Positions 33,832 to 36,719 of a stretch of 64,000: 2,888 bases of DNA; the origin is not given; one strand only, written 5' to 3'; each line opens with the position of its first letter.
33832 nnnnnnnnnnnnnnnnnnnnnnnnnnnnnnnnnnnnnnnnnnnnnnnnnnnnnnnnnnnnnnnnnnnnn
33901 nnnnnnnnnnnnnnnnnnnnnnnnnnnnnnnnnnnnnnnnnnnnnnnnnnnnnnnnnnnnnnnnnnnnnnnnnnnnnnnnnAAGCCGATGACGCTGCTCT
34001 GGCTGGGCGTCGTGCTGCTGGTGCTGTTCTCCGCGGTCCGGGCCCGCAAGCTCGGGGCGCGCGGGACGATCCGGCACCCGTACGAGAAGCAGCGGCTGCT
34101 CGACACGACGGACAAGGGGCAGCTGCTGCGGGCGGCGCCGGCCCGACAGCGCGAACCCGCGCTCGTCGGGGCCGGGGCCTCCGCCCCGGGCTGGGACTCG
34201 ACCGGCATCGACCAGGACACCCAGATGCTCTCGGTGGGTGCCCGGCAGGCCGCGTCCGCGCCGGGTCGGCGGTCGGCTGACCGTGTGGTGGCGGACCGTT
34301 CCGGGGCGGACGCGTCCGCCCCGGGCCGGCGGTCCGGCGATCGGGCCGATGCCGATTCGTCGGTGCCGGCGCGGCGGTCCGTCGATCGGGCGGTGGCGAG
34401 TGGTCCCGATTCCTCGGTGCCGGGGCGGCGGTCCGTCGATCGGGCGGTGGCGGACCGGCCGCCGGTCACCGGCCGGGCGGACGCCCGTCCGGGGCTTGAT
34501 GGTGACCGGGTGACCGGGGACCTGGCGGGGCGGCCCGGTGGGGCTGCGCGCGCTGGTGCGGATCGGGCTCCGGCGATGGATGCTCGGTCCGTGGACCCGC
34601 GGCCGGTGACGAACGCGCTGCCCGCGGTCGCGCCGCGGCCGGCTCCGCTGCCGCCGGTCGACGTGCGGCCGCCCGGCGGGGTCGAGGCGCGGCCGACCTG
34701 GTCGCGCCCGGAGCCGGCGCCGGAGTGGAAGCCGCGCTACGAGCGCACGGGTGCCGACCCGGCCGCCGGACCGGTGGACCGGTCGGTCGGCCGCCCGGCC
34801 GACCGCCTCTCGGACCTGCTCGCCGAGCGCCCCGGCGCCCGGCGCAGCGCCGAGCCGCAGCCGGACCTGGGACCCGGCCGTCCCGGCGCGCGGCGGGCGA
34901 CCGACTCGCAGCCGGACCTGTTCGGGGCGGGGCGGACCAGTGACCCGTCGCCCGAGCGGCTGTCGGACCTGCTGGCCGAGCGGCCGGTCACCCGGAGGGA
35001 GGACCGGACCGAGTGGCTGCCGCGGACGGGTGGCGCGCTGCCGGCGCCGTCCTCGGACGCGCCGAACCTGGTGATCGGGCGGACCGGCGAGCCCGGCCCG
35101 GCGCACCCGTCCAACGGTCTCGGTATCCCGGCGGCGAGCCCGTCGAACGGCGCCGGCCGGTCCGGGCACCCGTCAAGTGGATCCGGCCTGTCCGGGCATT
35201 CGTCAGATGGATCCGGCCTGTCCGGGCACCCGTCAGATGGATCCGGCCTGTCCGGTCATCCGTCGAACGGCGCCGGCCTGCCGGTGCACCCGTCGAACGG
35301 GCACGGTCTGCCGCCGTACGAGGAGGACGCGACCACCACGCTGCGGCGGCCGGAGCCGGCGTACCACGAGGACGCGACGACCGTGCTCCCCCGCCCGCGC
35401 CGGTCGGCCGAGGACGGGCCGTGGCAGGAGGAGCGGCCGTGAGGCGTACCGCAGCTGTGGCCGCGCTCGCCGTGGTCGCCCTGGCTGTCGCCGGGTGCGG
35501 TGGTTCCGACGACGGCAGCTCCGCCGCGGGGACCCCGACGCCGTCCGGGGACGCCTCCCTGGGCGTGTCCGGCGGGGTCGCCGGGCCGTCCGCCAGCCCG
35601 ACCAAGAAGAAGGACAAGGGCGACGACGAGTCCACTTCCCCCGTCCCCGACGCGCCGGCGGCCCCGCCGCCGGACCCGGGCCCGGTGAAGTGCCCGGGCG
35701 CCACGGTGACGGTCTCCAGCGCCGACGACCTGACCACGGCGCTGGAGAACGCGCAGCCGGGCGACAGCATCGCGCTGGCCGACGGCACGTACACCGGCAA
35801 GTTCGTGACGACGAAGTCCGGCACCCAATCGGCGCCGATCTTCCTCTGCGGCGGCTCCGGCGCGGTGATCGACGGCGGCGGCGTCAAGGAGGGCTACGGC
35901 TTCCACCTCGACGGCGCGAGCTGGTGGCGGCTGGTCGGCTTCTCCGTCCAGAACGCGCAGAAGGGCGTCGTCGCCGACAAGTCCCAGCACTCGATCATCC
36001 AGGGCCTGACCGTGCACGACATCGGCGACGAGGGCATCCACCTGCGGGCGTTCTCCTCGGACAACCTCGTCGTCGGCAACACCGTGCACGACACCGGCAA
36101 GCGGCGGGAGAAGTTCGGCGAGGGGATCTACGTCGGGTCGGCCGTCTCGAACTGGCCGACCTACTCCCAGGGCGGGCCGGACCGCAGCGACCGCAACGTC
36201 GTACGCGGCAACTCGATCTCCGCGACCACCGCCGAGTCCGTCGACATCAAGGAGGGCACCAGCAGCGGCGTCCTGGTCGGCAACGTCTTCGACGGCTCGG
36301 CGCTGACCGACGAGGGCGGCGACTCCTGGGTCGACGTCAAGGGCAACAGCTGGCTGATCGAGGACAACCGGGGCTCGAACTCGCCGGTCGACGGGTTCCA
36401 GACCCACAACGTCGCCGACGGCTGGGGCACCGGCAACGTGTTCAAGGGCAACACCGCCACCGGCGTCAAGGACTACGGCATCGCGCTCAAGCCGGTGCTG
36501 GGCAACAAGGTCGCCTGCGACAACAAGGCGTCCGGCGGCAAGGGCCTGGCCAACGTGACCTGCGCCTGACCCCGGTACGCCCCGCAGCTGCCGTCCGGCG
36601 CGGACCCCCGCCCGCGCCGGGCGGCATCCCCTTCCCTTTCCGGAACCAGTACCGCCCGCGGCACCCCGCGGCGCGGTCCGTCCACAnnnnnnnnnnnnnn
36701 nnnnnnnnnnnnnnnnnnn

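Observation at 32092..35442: A beta-helix enzyme-like domain sits between two TM helices and is fused to a roughly 467-aa repeat-rich cytoplasmic tail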

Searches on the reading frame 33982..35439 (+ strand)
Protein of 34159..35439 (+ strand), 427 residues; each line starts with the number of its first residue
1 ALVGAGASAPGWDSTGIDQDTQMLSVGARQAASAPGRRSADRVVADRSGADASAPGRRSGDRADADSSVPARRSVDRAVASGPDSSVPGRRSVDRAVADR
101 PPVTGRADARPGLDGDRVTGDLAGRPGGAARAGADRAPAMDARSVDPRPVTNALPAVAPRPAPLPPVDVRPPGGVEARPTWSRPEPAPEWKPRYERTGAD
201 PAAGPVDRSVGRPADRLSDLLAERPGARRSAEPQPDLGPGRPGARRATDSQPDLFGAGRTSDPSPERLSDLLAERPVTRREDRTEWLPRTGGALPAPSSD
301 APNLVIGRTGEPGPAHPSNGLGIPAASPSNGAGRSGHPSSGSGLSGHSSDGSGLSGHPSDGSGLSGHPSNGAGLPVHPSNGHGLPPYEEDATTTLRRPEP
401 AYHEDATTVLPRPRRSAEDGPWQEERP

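Call 51: find_related_loci(query=A2, collection=metagenome_contigs, flank=4000)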
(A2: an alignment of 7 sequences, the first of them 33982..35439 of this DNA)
Query A2 (486 aa) in metagenome_contigs; peptide patterns used: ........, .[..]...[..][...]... (x = any residue, [..] = any of these).
351 stretches matched a pattern; 1 encode a relative of the query (tblastn E <= 1e-3); 1 distinct loci.
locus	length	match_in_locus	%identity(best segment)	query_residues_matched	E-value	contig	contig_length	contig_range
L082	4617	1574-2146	66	1-484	4e-22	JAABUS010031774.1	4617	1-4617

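Call 57: predict_structure(alignment_id=A2)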
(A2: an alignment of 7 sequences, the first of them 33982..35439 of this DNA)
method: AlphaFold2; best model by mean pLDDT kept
length: 486 residues; sequences in the alignment: 7
mean_pLDDT: 49.4   pTM: 0.24
mean pLDDT of the five models: 49.4, 47.5, 44.6, 40.8, 39.4
residues with pLDDT >= 90: 13; 70-90: 11; 50-70: 149; < 50: 313
segments of 3 or more residues with pLDDT < 50: 45-47, 50-58, 60-71, 73-77, 81-161, 163-169, 171-183, 186-196, 198-203, 231-236, 252-258, 260-262, 266-268, 285-290, 293-296, 298-300, 306-308, 315-321, 323-330, 337-339, 350-352, 357-360, 371-375, 377-379, 386-393, 398-416, 418-426, 428-432, 438-443, 445-452, 475-480
pLDDT, mean of each block of 10 residues (from residue 1): 88 92 63 58 51 46 42 45 41 42 43 46 44 41 38 40 45 44 46 46 51 55 60 49 61 47 48 61 47 47 50 46 45 49 48 46 47 45 45 45 42 45 45 48 45 48 54 50 50
secondary structure, 60 per line:
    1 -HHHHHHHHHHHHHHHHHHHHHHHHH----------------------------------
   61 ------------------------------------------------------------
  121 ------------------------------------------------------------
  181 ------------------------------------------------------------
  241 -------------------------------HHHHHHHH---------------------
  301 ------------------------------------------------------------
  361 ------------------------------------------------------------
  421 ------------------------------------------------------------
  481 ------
elements in order: H2-26 H272-279

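Call 69: search_protein_representatives(protein=window:34159-35439:+)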
Query: 427 residues. Proteins with E-value up to 0.001 (for the whole library): 10; up to 1e-10: 4; up to 1e-30: 1. The best 10 are listed.
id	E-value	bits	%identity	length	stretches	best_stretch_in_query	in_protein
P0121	3.9e-32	128.6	31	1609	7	308-387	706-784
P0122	1.0e-14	71.1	35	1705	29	107-152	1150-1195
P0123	4.5e-11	59.2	67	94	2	377-427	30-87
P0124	5.1e-11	59.0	51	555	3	128-247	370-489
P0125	5.8e-09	52.2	51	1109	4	31-100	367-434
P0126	1.3e-05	41.2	31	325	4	328-385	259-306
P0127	1.4e-04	37.8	53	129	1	325-382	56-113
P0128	4.7e-04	36.0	31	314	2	314-395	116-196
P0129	5.1e-04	35.9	39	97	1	343-412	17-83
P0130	5.1e-04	35.9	37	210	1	320-404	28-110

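Call 71: list_cluster_members(proteins=[P0125, P0124, P0001])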
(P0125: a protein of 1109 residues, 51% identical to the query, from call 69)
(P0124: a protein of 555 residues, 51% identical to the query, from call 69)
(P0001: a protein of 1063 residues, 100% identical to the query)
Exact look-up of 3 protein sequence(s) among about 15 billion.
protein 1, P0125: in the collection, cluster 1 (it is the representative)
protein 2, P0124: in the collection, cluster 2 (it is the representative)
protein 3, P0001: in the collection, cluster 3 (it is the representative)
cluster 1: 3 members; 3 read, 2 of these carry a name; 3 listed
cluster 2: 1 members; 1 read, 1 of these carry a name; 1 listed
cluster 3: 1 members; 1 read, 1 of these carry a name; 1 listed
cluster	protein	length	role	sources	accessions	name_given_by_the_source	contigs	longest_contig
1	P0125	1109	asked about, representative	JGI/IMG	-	hypothetical protein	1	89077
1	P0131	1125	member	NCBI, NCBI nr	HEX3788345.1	MAG TPA: hypothetical protein VHW44_10835 [Pseudonocardiaceae bacterium] | hypothetical protein [Pseudonocardiaceae bacterium]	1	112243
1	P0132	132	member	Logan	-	-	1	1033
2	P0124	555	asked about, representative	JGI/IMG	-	parallel beta-helix repeat protein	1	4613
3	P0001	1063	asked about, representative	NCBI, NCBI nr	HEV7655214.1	MAG TPA: right-handed parallel beta-helix repeat-containing protein [Mycobacteriales ... | right-handed parallel beta-helix repeat-containing protein [Mycobacteriales bacterium]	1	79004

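Call 72: search_protein_families(library=pfam, proteins=[P0125], max_evalue=1)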
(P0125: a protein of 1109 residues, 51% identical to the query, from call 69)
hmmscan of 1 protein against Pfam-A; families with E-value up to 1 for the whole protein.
P0125 (1109 aa): 1 family
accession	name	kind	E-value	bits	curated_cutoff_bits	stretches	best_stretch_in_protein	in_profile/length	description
PF00990.26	GGDEF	-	0.061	13.5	23.8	1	32-83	54-105/161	Diguanylate cyclase, GGDEF domain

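Call 76: find_encoding_contigs(protein=P0125, flank=8000, max_places=2)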
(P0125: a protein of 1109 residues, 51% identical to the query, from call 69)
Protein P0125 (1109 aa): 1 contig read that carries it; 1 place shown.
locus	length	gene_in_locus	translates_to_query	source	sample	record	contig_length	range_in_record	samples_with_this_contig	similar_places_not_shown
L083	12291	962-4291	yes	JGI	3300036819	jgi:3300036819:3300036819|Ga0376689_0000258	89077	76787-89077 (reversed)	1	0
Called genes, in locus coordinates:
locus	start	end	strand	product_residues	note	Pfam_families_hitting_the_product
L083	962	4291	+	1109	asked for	-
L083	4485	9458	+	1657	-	PF21075:GDH_ACT1, PF21073:GDH_HM1, PF21076:GDH_ACT2, PF21079:GDH_HM2, PF21077:GDH_ACT3, PF21078:GDH_HM3, PF05088:Bac_GDH_CD, PF21074:GDH_C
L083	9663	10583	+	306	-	-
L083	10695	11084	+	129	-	PF03061:4HBT, PF13279:4HBT_2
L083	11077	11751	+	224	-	PF26035:DUF8010, PF26572:DUF8185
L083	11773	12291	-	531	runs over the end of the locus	PF00128:Alpha-amylase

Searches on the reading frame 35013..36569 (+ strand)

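Call 5: search_protein_families(library=pfam, proteins=[window:35013-36569:+], max_evalue=0.01)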
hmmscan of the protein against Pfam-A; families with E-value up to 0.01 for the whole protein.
window:35013-36569:+ (518 aa): 3 families
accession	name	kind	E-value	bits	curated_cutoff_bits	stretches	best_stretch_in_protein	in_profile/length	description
PF13229.12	Beta_helix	-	1.1e-11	45.1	25.9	3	296-427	2-111/158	Right handed beta helix region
PF05048.19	NosD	-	5.9e-08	32.8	23.6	1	293-428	15-148/212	Periplasmic copper-binding protein (NosD)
PF14592.12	Chondroitinas_B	-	0.00057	19.4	24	1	234-280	1-48/426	Chondroitinase B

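Call 6: search_protein_families(library=ncbifam, proteins=[window:35013-36569:+], max_evalue=0.01)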
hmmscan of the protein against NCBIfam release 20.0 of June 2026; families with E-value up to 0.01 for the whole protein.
window:35013-36569:+ (518 aa): 3 families
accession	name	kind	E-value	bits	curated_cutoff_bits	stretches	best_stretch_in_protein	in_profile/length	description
TIGR04247.1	NosD_copper_fam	subfamily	9.1e-09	34.4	300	1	240-374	1-132/377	nitrous oxide reductase family maturation protein NosD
TIGR03804.1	para_beta_helix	repeat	0.00041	20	19.45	0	320-362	3-43/44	parallel beta-helix repeat protein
NF058595.1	invert_tail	domain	0.0021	18.3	37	1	143-188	53-98/113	lipo-invert putative C-terminal anchoring domain-containing protein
